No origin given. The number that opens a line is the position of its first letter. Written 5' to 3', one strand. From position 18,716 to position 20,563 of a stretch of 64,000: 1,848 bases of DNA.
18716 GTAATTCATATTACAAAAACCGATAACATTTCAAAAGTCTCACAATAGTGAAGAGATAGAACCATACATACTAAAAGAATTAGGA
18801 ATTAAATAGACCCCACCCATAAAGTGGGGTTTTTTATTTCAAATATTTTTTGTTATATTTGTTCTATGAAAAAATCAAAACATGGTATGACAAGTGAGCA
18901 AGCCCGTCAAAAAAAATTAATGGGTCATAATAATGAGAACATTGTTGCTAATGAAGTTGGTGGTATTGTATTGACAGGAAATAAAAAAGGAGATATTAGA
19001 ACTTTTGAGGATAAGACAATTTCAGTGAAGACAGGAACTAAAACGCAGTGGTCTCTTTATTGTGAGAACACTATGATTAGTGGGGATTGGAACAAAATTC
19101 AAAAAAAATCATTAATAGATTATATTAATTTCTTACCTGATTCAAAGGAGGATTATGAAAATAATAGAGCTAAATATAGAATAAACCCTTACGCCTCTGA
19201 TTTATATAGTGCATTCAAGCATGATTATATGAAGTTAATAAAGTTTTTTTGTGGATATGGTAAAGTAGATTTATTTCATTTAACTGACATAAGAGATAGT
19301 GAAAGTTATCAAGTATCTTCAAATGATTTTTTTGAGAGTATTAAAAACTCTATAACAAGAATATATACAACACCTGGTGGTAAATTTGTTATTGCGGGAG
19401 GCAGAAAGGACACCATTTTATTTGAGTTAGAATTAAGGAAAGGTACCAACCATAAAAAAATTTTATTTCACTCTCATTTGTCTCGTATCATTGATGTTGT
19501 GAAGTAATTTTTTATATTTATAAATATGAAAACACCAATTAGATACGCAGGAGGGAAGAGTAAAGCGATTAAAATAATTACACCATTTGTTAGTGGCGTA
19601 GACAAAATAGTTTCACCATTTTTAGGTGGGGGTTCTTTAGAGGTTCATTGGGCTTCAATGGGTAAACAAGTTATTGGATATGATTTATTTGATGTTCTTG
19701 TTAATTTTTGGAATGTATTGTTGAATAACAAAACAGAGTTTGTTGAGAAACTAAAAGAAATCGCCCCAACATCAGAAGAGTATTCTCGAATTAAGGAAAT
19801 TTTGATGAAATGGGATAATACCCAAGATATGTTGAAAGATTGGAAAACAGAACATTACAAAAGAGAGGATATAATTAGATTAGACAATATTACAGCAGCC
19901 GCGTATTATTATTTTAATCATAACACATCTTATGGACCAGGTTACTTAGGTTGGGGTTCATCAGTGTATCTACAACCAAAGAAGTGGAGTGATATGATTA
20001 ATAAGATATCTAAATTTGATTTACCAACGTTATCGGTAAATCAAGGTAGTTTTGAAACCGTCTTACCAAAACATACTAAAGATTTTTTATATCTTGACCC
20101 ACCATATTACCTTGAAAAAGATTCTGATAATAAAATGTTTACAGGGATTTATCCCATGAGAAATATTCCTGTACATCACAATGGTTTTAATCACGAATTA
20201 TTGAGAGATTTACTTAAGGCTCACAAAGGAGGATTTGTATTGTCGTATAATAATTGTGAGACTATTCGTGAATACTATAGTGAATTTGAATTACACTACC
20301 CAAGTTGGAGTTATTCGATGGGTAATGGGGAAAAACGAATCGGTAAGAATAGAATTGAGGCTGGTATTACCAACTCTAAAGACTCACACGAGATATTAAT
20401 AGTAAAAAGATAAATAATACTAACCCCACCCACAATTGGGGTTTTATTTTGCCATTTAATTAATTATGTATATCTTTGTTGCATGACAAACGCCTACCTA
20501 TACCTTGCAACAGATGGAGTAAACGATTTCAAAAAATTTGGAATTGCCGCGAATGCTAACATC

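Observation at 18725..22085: Mosaic junction built from duplicated gene ends: footprint of a tandem duplication and module exchange around a Dam / T5orf172 cassette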

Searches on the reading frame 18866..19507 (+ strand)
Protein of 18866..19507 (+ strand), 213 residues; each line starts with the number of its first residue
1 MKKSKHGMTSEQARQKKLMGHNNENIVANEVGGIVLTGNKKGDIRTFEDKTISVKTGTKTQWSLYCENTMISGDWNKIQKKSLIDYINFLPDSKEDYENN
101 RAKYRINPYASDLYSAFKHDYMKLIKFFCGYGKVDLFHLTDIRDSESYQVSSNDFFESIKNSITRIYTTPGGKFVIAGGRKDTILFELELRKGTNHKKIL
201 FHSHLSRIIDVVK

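Call 5: search_protein_families(library=pfam, proteins=[window:18866-19507:+], max_evalue=0.01)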
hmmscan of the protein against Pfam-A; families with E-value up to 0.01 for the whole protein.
window:18866-19507:+ (213 aa): 1 family
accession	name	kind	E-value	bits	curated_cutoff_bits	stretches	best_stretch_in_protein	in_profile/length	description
PF08553.16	VID27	-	0.0014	18.2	22.1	0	153-204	181-232/356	VID27 C-terminal WD40-like domain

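Call 7: search_protein_families(library=phrogs, proteins=[window:18866-19507:+], max_evalue=0.01)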
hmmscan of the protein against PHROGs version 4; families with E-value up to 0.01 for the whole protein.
window:18866-19507:+ (213 aa): 1 family
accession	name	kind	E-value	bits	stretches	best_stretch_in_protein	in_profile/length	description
phrog_37633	-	lysis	0.0072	16.2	1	71-164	271-361/375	endolysin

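Call 34: search_protein_families(library=ncbifam, proteins=[window:18866-19507:+], max_evalue=0.05)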
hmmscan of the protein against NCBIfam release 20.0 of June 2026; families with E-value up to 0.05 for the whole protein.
window:18866-19507:+ (213 aa): 0 families

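Call 35: search_solved_structures(query=window:18866-19507:+, max_evalue=1)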
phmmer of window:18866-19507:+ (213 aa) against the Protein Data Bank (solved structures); distinct sequences matched with E-value up to 1: 4.
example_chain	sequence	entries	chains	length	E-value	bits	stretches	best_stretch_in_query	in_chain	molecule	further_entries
9n2d_E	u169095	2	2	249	0.095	15.5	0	16-87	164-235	Bam P | CarboxypepD_reg-like domain-containing protein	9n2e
5kx4_A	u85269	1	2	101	0.26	14.1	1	115-152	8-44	10.7 kDa salivary protein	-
9eke_A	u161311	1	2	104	0.3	13.9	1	118-152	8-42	Salivary anti-complement protein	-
9ekd_A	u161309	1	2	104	0.41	13.5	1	118-152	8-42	Salivary anti-complement protein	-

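Call 36: find_homologous_proteins(query=window:18866-19507:+, max_evalue=0.001)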
Query window:18866-19507:+ (213 aa): 46 proteins with E <= 0.001 among 127 candidates.
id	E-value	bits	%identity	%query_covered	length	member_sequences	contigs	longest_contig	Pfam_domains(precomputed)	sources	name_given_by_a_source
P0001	5.9e-132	456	94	100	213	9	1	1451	-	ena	-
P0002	8.1e-124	429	87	100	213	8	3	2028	-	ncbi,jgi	jgi:hypothetical protein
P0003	1.0e-122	425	86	100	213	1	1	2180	-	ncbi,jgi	jgi:hypothetical protein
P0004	2.5e-122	424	90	97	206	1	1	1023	-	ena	-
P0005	5.3e-122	423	86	100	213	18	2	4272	-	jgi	jgi:hypothetical protein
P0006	1.0e-120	419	86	100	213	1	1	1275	PF08553.17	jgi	jgi:hypothetical protein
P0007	4.4e-120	417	85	100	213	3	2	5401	-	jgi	jgi:hypothetical protein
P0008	6.3e-119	413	84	100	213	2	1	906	-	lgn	-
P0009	1.7e-117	408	82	100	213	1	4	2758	-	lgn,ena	-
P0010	2.1e-117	408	85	100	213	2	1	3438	-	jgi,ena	jgi:hypothetical protein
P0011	3.0e-116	404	84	97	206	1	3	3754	-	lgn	-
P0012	9.8e-113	393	82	97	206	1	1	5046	-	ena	-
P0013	1.5e-110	386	78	100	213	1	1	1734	-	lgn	-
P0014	1.1e-109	383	82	96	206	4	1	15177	-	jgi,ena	-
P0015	6.7e-108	377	77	100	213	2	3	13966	-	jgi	-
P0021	2.5e-87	310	65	99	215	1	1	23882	-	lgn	-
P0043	3.6e-51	192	49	100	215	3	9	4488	-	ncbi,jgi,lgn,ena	jgi:hypothetical protein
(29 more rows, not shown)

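Call 57: find_encoding_contigs(protein=P0021, flank=4000, max_places=3)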
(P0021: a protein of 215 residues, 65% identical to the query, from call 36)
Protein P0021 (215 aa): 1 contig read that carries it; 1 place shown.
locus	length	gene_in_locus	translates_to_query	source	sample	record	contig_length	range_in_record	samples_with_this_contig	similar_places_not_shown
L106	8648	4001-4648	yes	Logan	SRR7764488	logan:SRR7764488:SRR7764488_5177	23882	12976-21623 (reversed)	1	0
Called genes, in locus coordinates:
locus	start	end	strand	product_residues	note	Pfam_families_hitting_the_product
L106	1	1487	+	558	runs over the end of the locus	-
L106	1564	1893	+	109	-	-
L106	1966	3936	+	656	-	PF01471:PG_binding_1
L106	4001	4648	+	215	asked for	-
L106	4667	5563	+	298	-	PF02086:MethyltransfD12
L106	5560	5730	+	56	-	-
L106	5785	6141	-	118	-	-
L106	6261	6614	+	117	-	-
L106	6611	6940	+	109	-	-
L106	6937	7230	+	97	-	-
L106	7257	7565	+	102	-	-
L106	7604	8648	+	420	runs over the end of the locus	-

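Call 58: find_encoding_contigs(protein=P0043, flank=4000, max_places=4)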
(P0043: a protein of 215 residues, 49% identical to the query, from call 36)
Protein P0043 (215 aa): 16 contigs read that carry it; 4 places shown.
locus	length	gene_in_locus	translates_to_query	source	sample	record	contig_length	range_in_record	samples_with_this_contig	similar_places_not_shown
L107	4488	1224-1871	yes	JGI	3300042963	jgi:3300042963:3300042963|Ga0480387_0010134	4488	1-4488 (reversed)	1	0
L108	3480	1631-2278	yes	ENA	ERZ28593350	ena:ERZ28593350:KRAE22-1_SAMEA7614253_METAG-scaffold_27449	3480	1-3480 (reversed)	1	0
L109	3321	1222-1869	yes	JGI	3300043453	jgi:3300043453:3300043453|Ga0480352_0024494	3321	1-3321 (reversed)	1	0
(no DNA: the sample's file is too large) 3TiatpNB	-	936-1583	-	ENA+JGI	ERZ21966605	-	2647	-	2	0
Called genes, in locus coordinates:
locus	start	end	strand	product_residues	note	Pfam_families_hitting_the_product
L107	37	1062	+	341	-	PF13558:SbcC_Walker_B (weak)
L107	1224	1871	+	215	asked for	-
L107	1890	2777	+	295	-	PF02086:MethyltransfD12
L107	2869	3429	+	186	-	PF20216:DUF6576 (weak)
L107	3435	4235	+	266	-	PF00140:Sigma70_r1_2 (weak), PF04542:Sigma70_r2, PF04545:Sigma70_r4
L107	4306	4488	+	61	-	?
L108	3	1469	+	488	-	?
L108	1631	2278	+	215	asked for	-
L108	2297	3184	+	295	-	PF02086:MethyltransfD12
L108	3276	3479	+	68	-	?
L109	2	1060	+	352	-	?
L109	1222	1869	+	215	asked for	-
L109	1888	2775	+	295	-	PF02086:MethyltransfD12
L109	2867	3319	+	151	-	?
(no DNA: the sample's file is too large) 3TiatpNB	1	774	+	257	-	?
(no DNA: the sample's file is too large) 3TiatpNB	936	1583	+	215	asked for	-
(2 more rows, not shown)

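Call 71: predict_structure(alignment_id=A1)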
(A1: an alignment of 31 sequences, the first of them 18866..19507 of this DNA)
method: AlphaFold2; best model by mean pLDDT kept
length: 213 residues; sequences in the alignment: 31
mean_pLDDT: 92.4   pTM: 0.87
mean pLDDT of the five models: 92.4, 92.1, 91.5, 91.5, 91.5
residues with pLDDT >= 90: 181; 70-90: 24; 50-70: 3; < 50: 5
segments of 3 or more residues with pLDDT < 50: 1-5
pLDDT, mean of each block of 10 residues (from residue 1): 54 82 92 86 93 94 96 96 98 94 94 97 97 96 94 98 97 96 96 92 97 94
secondary structure, 60 per line:
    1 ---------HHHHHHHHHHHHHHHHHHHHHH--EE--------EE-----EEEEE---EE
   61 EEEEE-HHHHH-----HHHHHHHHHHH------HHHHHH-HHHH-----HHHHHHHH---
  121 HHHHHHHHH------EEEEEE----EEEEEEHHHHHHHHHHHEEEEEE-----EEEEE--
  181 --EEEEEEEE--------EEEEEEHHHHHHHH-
elements in order: H10-31 E51-55 E59-65 H67-71 H77-87 H94-99 H101-104 H110-117 H121-129 E136-141 E146-151 H152-162 E163-168 E174-178 E183-190 E199-204 H205-212

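Call 73: fold_search(model_id=the predicted structure, library=pdb)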
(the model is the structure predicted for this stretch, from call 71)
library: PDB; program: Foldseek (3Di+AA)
matches with E <= 10: 346; with E <= 0.001: 2
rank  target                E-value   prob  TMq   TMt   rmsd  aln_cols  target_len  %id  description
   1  2fkc_A                1.1e-05  1.00  0.65  0.57   6.0       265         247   11  Crystal Form I of Pre-Reactive Complex of Restriction Endonuclease HinP1I with Cognate DNA and Calcium Ion (released 2006-02-21)
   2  1ynm                  3.0e-05  1.00  0.56  0.50   6.2       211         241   11  Crystal structure of restriction endonuclease HinP1I (released 2005-05-03)
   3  1sa3_A                1.7e-03  1.00  0.42  0.35   7.5       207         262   11  An asymmetric complex of restriction endonuclease MspI on its palindromic DNA recognition site (released 2004-09-07)
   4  4otn_B                2.6e-01  0.11  0.13  0.19  17.3       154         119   12  Crystal structure of the C-terminal regulatory domain of murine GCN2 (released 2014-04-16)
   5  8rpx_C                3.7e-01  0.28  0.24  0.31  12.9       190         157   10  NhoI restriction endonuclease in complex with quadruply methylated DNA target (released 2024-07-17)
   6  8rpx_A                4.2e-01  0.33  0.24  0.31  11.9       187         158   11  NhoI restriction endonuclease in complex with quadruply methylated DNA target (released 2024-07-17)
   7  5ave                  4.2e-01  0.03  0.11  0.08  19.0       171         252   11  The ligand binding domain of Mlp37 with serine (released 2016-03-02)
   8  8q5n_A                4.7e-01  0.96  0.17  0.22   1.4        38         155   32  Apo form of restriction endonuclease NhoI. (released 2024-07-17)
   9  8q5o_B                5.0e-01  0.80  0.29  0.39   7.0       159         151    9  N-terminal domain of restriction endonuclease Eco15I with tetra-methylated target DNA. (released 2024-07-17)
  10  8q5n_B                6.0e-01  0.80  0.17  0.24   5.3        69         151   22  Apo form of restriction endonuclease NhoI. (released 2024-07-17)
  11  8q5m_D                6.7e-01  0.93  0.16  0.33   1.5        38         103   21  N-terminal domain of restriction endonuclease Eco15I in the absence of DNA. (released 2024-07-17)
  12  7w0w_B                7.1e-01  0.02  0.13  0.16  17.9       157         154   13  The novel membrane-proximal sensing mechanism in a broad-ligand binding chemoreceptor McpA of Bacillus velezensis (released 2022-07-06)
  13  1ni0_A                7.6e-01  0.44  0.20  0.26   3.6        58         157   14  Structure of the Y94F mutant of the restriction endonuclease PvuII (released 2003-02-04)
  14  8rpx_B                8.0e-01  0.57  0.15  0.20   7.3        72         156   18  NhoI restriction endonuclease in complex with quadruply methylated DNA target (released 2024-07-17)
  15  5wi2_A                1.0e+00  0.08  0.14  0.26   6.6        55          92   18  Crystal structure of the KA1 domain from human Chk1 (released 2017-10-04)
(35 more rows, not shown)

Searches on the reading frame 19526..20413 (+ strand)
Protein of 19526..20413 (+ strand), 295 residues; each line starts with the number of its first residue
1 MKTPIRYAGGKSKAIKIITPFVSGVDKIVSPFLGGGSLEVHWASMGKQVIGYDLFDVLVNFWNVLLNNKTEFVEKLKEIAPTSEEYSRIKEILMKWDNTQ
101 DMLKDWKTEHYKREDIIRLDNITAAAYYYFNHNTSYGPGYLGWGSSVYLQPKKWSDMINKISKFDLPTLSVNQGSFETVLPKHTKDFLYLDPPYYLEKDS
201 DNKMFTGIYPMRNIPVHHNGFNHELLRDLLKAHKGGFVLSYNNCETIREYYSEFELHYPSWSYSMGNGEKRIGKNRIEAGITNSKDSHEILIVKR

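Call 5: search_protein_families(library=pfam, proteins=[window:19526-20413:+], max_evalue=0.01)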
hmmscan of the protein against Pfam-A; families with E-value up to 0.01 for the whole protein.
window:19526-20413:+ (295 aa): 1 family
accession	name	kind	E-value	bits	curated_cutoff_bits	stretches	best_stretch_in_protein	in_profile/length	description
PF02086.21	MethyltransfD12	-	2.8e-29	103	22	1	7-265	1-253/253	D12 class N6 adenine-specific DNA methyltransferase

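Call 7: search_protein_families(library=phrogs, proteins=[window:19526-20413:+], max_evalue=0.01)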
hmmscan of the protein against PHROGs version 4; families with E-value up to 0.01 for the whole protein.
window:19526-20413:+ (295 aa): 3 families
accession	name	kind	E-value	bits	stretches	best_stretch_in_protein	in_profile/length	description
phrog_56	-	other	3.6e-43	149.8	1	1-271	61-313/647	DNA methyltransferase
phrog_1996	-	other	3.1e-12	47.7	1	148-284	14-141/150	DNA methyltransferase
phrog_23217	-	unknown function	0.0098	17.1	0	3-98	5-99/109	-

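Call 34: search_protein_families(library=ncbifam, proteins=[window:19526-20413:+], max_evalue=0.05)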
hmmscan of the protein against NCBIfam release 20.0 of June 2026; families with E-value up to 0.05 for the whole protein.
window:19526-20413:+ (295 aa): 2 families
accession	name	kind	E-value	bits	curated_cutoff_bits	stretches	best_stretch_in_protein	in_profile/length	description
TIGR00571.1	dam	subfamily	2.4e-16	60.2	114.85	1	1-271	1-256/267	Dam family site-specific DNA-(adenine-N6)-methyltransferase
NF008152.0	PRK10904.1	equivalog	0.0003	20.3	441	1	5-81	8-82/271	adenine-specific DNA-methyltransferase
